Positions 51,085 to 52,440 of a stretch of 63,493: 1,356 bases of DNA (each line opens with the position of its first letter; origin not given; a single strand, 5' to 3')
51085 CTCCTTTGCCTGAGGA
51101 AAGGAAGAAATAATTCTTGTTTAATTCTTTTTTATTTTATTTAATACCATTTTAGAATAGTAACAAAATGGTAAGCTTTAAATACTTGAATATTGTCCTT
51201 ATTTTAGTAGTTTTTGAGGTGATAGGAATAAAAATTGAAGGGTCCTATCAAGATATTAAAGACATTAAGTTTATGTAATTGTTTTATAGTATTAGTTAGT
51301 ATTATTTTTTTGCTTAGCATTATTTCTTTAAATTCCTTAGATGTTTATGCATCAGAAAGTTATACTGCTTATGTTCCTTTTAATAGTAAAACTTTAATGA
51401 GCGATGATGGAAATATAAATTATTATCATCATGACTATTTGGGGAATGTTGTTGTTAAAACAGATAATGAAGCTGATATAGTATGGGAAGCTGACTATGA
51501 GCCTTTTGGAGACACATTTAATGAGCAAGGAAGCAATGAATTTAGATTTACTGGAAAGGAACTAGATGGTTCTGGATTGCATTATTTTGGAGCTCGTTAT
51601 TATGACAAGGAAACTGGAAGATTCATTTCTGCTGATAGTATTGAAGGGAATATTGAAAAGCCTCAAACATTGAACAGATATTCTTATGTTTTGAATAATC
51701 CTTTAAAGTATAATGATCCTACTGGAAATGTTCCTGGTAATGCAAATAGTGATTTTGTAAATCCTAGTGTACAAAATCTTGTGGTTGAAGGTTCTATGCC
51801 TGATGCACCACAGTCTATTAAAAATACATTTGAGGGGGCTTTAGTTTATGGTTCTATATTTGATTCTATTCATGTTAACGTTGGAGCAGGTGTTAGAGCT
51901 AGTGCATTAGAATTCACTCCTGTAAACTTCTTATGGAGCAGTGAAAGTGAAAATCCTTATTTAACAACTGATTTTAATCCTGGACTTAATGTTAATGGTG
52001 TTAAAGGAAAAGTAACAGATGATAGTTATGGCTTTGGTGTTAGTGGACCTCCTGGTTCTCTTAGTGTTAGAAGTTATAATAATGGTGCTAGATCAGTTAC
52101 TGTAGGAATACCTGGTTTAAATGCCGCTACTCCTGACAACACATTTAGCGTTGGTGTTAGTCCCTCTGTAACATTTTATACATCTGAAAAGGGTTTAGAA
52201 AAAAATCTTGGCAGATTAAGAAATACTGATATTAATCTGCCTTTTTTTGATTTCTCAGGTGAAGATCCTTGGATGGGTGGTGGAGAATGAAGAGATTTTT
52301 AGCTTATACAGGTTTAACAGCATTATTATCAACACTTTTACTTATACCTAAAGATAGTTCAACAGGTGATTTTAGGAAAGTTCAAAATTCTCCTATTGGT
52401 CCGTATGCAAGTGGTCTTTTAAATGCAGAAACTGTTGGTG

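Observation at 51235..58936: Archaeal Rhs/YD-repeat locus with a detached core-toxin gene and Sec-type leaders on every component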

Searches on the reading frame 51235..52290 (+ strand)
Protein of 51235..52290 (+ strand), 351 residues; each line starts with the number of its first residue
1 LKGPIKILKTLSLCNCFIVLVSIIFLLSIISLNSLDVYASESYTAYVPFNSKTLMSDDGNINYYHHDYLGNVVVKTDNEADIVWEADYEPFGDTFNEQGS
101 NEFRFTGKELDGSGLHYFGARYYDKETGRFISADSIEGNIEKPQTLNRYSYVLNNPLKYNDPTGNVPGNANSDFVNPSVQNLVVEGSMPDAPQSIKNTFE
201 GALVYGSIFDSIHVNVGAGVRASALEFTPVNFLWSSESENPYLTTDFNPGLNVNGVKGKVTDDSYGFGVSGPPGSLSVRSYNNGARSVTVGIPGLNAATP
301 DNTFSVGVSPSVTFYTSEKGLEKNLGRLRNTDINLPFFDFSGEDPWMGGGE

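Call 3: search_protein_families(library=pfam, proteins=[window:51235-52290:+], max_evalue=0.1)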
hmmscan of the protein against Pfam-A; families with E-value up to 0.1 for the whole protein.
window:51235-52290:+ (351 aa): 1 family
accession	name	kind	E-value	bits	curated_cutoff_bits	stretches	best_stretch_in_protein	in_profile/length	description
PF03527.20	RHS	-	1.3e-05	25.4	27.9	1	61-98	1-38/38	RHS protein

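Call 4: search_protein_families(library=ncbifam, proteins=[window:51235-52290:+], max_evalue=0.1)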
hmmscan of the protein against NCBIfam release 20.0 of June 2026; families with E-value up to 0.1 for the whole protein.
window:51235-52290:+ (351 aa): 2 families
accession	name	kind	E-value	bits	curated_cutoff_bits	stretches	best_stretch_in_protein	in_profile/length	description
TIGR03696.1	Rhs_assc_core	domain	1.1e-23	83.5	32.5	1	88-164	1-75/76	RHS repeat-associated core domain-containing protein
NF041261.1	RHS_core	equivalog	7.7e-09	33.9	2000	1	60-164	1156-1260/1261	RHS element core protein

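Call 15: find_homologous_proteins(query=window:51235-52287:+, max_evalue=0.001)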
Query window:51235-52287:+ (351 aa): 246 proteins with E <= 0.001 among 2772 candidates; the best 120 are listed.
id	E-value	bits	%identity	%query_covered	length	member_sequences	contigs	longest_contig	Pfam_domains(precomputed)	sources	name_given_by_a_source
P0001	2.8e-234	795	100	100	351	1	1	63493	PF03527.21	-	-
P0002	1.5e-184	631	82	92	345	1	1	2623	PF25023.2,PF03527.21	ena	-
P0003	2.3e-76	275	75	49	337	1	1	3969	-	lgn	-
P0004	9.9e-63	231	67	47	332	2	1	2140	PF03527.21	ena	-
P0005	2.6e-59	219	46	83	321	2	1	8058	PF25023.2,PF03527.21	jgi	-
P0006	7.9e-29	119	44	42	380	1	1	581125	-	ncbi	ncbi:MAG: RHS repeat-associated core domain-containing protein [Candidatus Diapherotrites archaeon]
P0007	1.1e-28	119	44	43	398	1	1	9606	PF25023.2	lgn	-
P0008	1.9e-28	118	45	41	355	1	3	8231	PF25023.2,PF03527.21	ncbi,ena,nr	ncbi:MAG: RHS domain-containing protein [Nanoarchaeota archaeon]|nr:RHS domain-containing protein [N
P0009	5.4e-28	116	45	41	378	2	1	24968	PF25023.2,PF03527.21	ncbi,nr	ncbi:MAG: RHS domain-containing protein [Nanoarchaeota archaeon]|nr:RHS domain-containing protein [N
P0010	6.8e-28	116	44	41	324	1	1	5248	PF25023.2,PF03527.21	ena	-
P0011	1.6e-27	115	54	29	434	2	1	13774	PF25023.2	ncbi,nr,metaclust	ncbi:MAG: hypothetical protein AYK19_19090 [Theionarchaea archaeon DG-70-1]|nr:MAG: hypothetical pro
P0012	2.7e-26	111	50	30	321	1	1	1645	PF25023.2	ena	-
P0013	4.8e-26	110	46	35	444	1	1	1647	PF25023.2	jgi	jgi:RHS repeat-associated protein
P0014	6.5e-26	109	51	32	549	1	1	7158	PF25023.2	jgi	-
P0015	7.8e-26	109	45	41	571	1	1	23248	PF05593.20,PF25023.2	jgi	jgi:RHS repeat-associated protein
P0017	1.8e-25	108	38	43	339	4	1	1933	PF15533.13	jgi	-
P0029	5.3e-24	103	48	35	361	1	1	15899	PF25023.2,PF03527.21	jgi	jgi:RHS repeat-associated protein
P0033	1.0e-23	102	47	35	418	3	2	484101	PF25023.2,PF03527.21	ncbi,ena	-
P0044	7.7e-23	99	42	44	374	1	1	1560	PF01844.30,PF25023.2,PF14279.13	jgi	jgi:RHS repeat-associated protein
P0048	1.1e-22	99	48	35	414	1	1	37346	PF25023.2,PF03527.21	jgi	jgi:RHS repeat-associated protein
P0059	9.0e-22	96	35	52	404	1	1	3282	PF25023.2,PF03527.21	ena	-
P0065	3.1e-21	94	48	31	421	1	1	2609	PF05593.20,PF25023.2,PF03527.21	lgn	-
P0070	4.7e-21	93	45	31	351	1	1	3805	PF15607.12,PF25023.2,PF03527.21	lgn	-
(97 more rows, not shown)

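Call 17: find_encoding_contigs(protein=P0005, flank=10000, max_places=3)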
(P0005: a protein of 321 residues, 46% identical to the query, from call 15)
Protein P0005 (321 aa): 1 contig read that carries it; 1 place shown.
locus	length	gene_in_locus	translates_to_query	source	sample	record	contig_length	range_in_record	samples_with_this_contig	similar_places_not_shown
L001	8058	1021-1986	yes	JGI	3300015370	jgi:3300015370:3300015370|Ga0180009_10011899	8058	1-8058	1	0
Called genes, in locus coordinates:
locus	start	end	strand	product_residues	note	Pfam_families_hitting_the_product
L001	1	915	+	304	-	?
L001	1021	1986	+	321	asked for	PF25023:TEN_YD-shell, PF03527:RHS (faint)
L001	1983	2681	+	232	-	-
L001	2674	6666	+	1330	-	PF05593:RHS_repeat (faint), PF20041:DUF6443 (weak)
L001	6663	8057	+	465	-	?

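Call 18: find_encoding_contigs(protein=P0009, flank=10000, max_places=3)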
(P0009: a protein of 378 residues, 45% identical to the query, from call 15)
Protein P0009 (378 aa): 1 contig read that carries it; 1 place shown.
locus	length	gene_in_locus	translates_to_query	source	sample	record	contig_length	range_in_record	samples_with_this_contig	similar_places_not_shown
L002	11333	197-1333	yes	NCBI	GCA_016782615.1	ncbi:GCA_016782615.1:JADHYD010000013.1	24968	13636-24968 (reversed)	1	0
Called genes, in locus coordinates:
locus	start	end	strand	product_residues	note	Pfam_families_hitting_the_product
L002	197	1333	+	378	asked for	PF03527:RHS, PF25023:TEN_YD-shell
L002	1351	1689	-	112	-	-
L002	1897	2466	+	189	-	-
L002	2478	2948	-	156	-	-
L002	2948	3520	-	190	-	PF00561:Abhydrolase_1, PF06821:Ser_hydrolase, PF08538:DUF1749 (faint), PF12146:Hydrolase_4 (weak)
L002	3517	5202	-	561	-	PF07973:tRNA_SAD, PF00587:tRNA-synt_2b, PF03129:HGTP_anticodon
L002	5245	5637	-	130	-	-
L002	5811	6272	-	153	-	-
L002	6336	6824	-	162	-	-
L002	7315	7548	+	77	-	PF01191:RNA_pol_Rpb5_C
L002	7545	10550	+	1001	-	PF04563:RNA_pol_Rpb2_1, PF04561:RNA_pol_Rpb2_2, PF04565:RNA_pol_Rpb2_3, PF14890:Intein_splicing, PF04565:RNA_pol_Rpb2_3 (weak)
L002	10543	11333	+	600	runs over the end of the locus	PF04566:RNA_pol_Rpb2_4, PF04567:RNA_pol_Rpb2_5, PF00562:RNA_pol_Rpb2_6, PF04560:RNA_pol_Rpb2_7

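Call 21: find_encoding_contigs(protein=P0003, flank=10000, max_places=3)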
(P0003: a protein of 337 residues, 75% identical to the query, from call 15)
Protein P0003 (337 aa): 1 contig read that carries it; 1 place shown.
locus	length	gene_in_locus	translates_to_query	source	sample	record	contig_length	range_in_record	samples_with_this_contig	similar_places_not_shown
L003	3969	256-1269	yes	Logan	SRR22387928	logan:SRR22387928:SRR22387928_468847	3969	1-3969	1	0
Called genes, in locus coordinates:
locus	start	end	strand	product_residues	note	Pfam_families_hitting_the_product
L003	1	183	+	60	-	?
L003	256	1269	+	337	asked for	-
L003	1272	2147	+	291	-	-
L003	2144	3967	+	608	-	?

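Call 22: find_encoding_contigs(protein=P0002, flank=10000, max_places=3)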
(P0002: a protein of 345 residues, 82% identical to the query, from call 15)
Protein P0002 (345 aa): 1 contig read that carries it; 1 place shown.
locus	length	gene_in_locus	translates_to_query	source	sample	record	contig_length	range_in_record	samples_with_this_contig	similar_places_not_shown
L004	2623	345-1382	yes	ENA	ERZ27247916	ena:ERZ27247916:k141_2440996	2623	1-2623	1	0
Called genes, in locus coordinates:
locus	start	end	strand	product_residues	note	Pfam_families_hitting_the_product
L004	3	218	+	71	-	?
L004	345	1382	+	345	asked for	PF25023:TEN_YD-shell (faint), PF03527:RHS (weak)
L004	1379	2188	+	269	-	-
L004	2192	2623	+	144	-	?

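Call 44: find_related_loci(query=A1, collection=genome_contigs, flank=10000)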
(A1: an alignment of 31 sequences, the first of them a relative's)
Query A1 (351 aa) in genome_contigs; peptide patterns used: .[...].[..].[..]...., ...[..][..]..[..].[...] (x = any residue, [..] = any of these).
600 stretches matched a pattern (row limit reached: there are more); 582 encode a relative of the query (tblastn E <= 1e-3); the best 80 are kept; 80 distinct loci.
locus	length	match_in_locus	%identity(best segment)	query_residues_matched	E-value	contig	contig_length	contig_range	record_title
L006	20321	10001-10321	53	61-164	1e-28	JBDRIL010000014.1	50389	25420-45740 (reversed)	MAG: archaeon isolate MEGAHIT-group-1.583 k141_4556699, whole genome shotgun sequence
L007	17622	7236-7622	44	44-168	1e-27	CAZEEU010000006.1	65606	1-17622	MAG TPA_asm: uncultured Gammaproteobacteria bacterium isolate SRP286056_co1_676 genome assembly, contig: NODE_386_length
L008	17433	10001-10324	56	63-165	4e-28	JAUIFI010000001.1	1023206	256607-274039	MAG: bacterium isolate 8_bin.77 NODE_5_length_1023206_cov_7.442498, whole genome shotgun sequence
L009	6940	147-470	49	61-166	4e-27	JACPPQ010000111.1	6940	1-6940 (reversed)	MAG: Chloroflexi bacterium isolate NC_groundwater_631_Ag_B-0.1um_52_39 B_1_S1_Biohub_coassembly_k141_3753176, whole geno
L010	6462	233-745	38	63-241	3e-27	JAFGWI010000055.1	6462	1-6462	MAG: Spirochaetales bacterium isolate ZodW_Metabat.242 k87_4327978, whole genome shotgun sequence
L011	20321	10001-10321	50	63-164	2e-27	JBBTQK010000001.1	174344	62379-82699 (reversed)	MAG: Patescibacteria group bacterium isolate H43-bin115_1 H43_bin115_1_000000000001, whole genome shotgun sequence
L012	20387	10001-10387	45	40-166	7e-27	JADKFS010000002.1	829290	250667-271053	MAG: Candidatus Ribeiella danica isolate Ribe_BAT3C.183 tig00001402-10-8277420, whole genome shotgun sequence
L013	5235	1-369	48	58-174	2e-26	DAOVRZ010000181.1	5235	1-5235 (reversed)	MAG TPA_asm: Halanaerobiales bacterium isolate CSMAG_1614 CSMAG_1614_k141_1493482_length_5235_cov_57.6525, whole genome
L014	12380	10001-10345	48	56-165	2e-26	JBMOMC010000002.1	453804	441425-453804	MAG: Nitrospirota bacterium isolate Betzabe_MAG040 MAG040_2, whole genome shotgun sequence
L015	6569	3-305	53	65-165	1e-26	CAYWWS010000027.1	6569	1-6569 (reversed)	MAG TPA_asm: Candidatus Woesearchaeota archaeon isolate SRP269290_co3_1000 genome assembly, contig: NODE_17033_length_65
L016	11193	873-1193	48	60-165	2e-26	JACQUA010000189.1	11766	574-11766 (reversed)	MAG: Chloroflexi bacterium isolate NC_groundwater_1425_Ag_S-0.65um_59_63 S_p65_S5_coassembly_k141_2325797, whole genome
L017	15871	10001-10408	43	35-171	3e-26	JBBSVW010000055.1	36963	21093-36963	MAG: Candidatus Micrarchaeota archaeon isolate H43-bin164_1 H43_bin164_1_000000000055, whole genome shotgun sequence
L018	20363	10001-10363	45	54-166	1e-25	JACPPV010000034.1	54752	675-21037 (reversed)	MAG: Chloroflexi bacterium isolate NC_groundwater_636_Ag_B-0.1um_54_266 B_1_S1_Biohub_coassembly_k141_5019960, whole gen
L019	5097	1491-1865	46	44-167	9e-26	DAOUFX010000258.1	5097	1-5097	MAG TPA_asm: Anaerolineae bacterium isolate R24_80 k131_1055794, whole genome shotgun sequence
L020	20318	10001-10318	51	63-165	4e-25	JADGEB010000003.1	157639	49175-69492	MAG: Desulfuromusa sp. isolate BB25 NODE_3_length_157639_cov_9.107558, whole genome shotgun sequence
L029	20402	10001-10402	42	37-167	1e-23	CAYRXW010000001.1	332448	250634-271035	MAG TPA_asm: uncultured Methanosarcinales archaeon isolate SRP292972_co1_23 genome assembly, contig: NODE_40_length_3324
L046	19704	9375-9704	45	58-167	8e-22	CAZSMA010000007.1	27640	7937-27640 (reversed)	MAG TPA_asm: uncultured Methanosarcinales archaeon isolate SRP256446_co1_47 genome assembly, contig: NODE_382_length_276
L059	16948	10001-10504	34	17-183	6e-21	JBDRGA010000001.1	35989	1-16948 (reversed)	MAG: Candidatus Woesearchaeota archaeon isolate MEGAHIT-group-1.404 k141_3538593, whole genome shotgun sequence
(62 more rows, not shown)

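Call 45: predict_structure(alignment_id=A1)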
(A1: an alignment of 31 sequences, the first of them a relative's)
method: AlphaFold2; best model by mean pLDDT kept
length: 351 residues; sequences in the alignment: 31
mean_pLDDT: 52.4   pTM: 0.29
mean pLDDT of the five models: 52.4, 51.0, 49.4, 48.3, 46.8
residues with pLDDT >= 90: 8; 70-90: 59; 50-70: 108; < 50: 176
segments of 3 or more residues with pLDDT < 50: 36-41, 147-274, 294-300, 302-307, 327-351
pLDDT, mean of each block of 10 residues (from residue 1): 64 87 87 55 61 68 78 85 83 75 63 63 66 58 49 39 43 36 35 42 28 27 29 35 34 34 29 54 66 49 48 61 47 30 29 28
secondary structure, 60 per line:
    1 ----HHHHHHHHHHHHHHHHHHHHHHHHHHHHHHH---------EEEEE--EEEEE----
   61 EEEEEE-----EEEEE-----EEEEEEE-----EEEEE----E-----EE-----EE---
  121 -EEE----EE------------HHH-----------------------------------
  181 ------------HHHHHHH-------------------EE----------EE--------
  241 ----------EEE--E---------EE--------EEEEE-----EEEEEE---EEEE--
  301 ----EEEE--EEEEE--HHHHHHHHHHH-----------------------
elements in order: H5-35 E45-49 E52-56 E61-66 E72-76 E82-88 E94-98 E122-124 H193-199 E251-253 E276-280 E286-291 E295-298 E305-308 E311-315 H318-328

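Call 83: find_encoding_contigs(protein=P0006, flank=10000, max_places=2)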
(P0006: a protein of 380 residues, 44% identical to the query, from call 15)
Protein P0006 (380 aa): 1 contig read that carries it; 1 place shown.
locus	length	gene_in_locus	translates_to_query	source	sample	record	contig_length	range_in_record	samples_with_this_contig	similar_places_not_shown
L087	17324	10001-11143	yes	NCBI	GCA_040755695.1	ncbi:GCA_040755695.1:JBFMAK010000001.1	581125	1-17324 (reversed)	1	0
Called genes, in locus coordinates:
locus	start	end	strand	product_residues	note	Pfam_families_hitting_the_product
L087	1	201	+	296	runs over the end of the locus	PF04032:Rpr2, PF01121:CoaE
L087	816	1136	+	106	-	PF01984:dsDNA_bind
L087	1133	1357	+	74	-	-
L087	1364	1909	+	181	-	PF01198:Ribosomal_L31e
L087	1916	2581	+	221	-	PF01912:eIF-6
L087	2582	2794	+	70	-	PF01775:Ribosomal_L18A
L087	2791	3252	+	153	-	PF01920:Prefoldin_2 (faint), PF02996:Prefoldin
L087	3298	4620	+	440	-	PF02881:SRP54_N, PF13604:AAA_30 (weak), PF00448:SRP54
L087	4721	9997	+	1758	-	PF20041:DUF6443, PF05593:RHS_repeat, PF25023:TEN_YD-shell (weak)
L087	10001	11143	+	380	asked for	-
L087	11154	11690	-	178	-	-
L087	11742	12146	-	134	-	-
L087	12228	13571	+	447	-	PF02881:SRP54_N, PF00448:SRP54, PF02978:SRP_SPB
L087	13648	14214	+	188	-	PF18765:Polbeta, PF01909:NTP_transf_2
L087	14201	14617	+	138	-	PF05168:HEPN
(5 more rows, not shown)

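Call 84: find_encoding_contigs(protein=P0033, flank=10000, max_places=2)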
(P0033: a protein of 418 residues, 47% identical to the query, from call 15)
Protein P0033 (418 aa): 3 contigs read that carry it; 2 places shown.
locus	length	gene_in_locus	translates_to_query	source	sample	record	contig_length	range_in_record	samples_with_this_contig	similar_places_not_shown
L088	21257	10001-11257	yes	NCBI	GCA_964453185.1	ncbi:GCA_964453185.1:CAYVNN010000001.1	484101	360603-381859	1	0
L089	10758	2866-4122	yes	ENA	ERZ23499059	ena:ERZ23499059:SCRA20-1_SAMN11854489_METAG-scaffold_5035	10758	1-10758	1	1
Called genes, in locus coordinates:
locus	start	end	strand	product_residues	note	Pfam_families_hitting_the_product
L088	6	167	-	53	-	-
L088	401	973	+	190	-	PF02002:TFIIE_alpha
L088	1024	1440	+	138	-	PF11969:DcpS_C, PF01230:HIT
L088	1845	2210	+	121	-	-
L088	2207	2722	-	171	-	-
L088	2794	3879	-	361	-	-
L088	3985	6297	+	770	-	-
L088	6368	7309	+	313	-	-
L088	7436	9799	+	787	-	-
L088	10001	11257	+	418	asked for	PF25023:TEN_YD-shell, PF03527:RHS (faint)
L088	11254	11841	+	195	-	-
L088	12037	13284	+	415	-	PF25023:TEN_YD-shell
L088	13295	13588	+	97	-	-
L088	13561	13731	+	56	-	-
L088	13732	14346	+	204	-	-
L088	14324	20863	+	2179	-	PF13517:FG-GAP_3 (weak), PF12256:TcdB_toxin_midN, PF05593:RHS_repeat (weak), PF07705:CARDB (weak)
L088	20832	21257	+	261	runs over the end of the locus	-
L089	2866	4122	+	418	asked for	PF25023:TEN_YD-shell, PF03527:RHS (faint)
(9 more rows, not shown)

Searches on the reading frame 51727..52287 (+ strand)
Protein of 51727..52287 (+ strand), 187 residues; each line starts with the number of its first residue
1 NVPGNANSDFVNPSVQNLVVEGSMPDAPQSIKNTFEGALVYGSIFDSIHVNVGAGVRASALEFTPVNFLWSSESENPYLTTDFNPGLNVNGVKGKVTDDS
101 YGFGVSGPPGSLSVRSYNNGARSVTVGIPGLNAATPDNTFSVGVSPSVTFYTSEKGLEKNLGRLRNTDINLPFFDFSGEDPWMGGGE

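Call 46: search_protein_representatives(protein=window:51727-52287:+)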
Query: 187 residues. Proteins with E-value up to 0.001 (for the whole library): 2; up to 1e-10: 1; up to 1e-30: 1. The best 2 are listed.
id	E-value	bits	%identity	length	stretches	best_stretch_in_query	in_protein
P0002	1.5e-94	331.5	80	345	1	1-187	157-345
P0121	1.5e-05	41.3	35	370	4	19-59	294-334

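Call 81: search_solved_structures(query=A4, max_evalue=10)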
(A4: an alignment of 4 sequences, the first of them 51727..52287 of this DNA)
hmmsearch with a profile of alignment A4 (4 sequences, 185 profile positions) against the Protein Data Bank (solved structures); distinct sequences matched with E-value up to 10: 5.
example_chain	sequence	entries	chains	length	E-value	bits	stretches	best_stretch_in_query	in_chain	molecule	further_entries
1b05_A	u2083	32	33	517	0.41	13.8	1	95-161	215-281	PERIPLASMIC OLIGOPEPTIDE-BINDING PROTEIN | PROTEIN (OLIGO-PEPTIDE BINDING PROTEIN) | PERIPLASMIC OLIGO-PEPTIDE BINDING PROTEIN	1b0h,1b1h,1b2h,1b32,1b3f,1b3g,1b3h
8weq_C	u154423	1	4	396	0.92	12.7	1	54-97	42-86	4-hydroxybenzoate 3-monooxygenase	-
2z23_A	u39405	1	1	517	1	12.6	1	95-161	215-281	Periplasmic oligopeptide-binding protein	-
3t9n_A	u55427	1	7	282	1.2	12.3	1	56-122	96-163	Small-conductance mechanosensitive channel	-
3udc_A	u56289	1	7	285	1.2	12.3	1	56-122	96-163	Small-conductance mechanosensitive channel, C-terminal peptide from Small-conductance mech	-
